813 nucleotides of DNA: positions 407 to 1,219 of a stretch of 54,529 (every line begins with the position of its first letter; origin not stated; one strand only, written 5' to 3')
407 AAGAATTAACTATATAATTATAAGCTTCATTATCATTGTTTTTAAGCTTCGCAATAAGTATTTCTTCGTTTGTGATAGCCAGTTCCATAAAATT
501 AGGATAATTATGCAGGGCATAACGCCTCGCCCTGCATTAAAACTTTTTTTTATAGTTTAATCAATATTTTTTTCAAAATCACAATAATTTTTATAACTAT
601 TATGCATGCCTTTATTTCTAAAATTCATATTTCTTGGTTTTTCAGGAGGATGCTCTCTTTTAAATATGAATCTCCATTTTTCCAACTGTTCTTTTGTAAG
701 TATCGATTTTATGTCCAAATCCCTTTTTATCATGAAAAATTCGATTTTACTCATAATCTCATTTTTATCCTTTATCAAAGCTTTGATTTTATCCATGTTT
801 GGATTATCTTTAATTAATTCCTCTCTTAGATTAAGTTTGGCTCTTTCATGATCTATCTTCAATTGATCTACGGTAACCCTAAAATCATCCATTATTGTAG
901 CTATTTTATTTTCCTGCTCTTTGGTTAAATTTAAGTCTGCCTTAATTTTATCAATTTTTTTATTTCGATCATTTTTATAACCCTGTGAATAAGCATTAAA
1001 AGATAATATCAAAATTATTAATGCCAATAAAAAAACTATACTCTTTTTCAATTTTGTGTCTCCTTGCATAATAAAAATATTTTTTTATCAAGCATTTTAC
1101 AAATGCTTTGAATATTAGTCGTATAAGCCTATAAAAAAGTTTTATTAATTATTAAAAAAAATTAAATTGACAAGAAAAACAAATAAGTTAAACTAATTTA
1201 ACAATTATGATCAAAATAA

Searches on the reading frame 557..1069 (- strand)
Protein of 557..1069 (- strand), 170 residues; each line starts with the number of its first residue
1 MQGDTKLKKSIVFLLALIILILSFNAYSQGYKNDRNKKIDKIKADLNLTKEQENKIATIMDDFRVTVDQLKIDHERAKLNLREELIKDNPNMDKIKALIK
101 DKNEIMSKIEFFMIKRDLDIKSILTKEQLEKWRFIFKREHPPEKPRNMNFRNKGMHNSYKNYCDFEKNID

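Call 74: search_protein_families(library=pfam, alignment_id=A3, max_evalue=0.00001)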
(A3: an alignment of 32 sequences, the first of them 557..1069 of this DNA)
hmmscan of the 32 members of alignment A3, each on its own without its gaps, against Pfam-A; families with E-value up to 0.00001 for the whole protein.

A. member 1, window:557-1069:- (170 aa): 2 families
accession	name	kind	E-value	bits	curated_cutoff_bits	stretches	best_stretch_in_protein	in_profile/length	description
PF07813.17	LTXXQ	-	5.7e-06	27.4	24.3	1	37-128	4-92/100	LTXXQ motif family protein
PF13801.11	Metal_resist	-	9.1e-06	26.3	29.2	0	15-128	8-122/125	Heavy-metal resistance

B. families by the number of members that match (of 32 scanned): 40 families (the first 25 are shown)
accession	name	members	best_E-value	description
PF13200.12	DUF4015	1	2.4e-73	Putative glycosyl hydrolase domain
PF02542.21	YgbB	1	8.4e-60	YgbB family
PF17131.11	LolA_like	1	1.5e-54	Outer membrane lipoprotein-sorting protein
PF02390.23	Methyltransf_4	1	6.7e-52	Putative methyltransferase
PF08282.18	Hydrolase_3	1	1e-48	haloacid dehalogenase-like hydrolase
PF01128.25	IspD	1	1.5e-45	2-C-methyl-D-erythritol 4-phosphate cytidylyltransferase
PF12849.12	PBP_like_2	1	3.9e-45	PBP superfamily domain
PF09500.16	YiiD_C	1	6e-40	Putative thioesterase (yiiD_Cterm)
PF01370.27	Epimerase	1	1.3e-38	NAD dependent epimerase/dehydratase family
PF01048.26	PNP_UDP_1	1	4.8e-36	Phosphorylase superfamily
PF02779.29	Transket_pyr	1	1.7e-31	Transketolase, pyrimidine binding domain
PF00072.30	Response_reg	1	1.3e-30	Response regulator receiver domain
PF00016.26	RuBisCO_large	1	1.5e-28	Ribulose bisphosphate carboxylase large chain, catalytic domain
PF16363.11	GDP_Man_Dehyd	1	3.4e-25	GDP-mannose 4,6 dehydratase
PF00486.34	Trans_reg_C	1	3.5e-24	Transcriptional regulatory protein, C terminal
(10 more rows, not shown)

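Call 79: find_encoding_contigs(protein=window:557-1069:-, flank=10000, max_places=1)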
Protein window:557-1069:- (170 aa): 12 contigs read that carry it; 1 place shown.
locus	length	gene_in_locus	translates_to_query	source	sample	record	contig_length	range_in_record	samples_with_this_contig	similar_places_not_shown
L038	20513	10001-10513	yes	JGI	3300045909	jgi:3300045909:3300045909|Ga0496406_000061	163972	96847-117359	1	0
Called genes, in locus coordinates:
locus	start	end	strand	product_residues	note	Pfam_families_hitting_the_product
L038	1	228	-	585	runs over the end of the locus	PF00512:HisKA, PF02518:HATPase_c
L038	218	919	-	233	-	PF00072:Response_reg, PF00486:Trans_reg_C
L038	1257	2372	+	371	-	PF02615:Ldh_2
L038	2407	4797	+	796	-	PF00532:Peripla_BP_1, PF13407:Peripla_BP_4, PF13377:Peripla_BP_3, PF00990:GGDEF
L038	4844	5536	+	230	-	-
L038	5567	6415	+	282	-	-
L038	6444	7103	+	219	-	PF01791:DeoC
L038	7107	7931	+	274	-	PF01048:PNP_UDP_1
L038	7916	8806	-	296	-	PF06790:UPF0259 (weak)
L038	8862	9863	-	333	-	-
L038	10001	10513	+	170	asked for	PF13801:Metal_resist (weak), PF07813:LTXXQ (weak)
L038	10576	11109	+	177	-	PF07638:Sigma70_ECF, PF04542:Sigma70_r2, PF08281:Sigma70_r4_2, PF04545:Sigma70_r4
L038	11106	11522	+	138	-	-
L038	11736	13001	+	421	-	PF02321:OEP (faint)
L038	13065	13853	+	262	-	PF25989:YknX_C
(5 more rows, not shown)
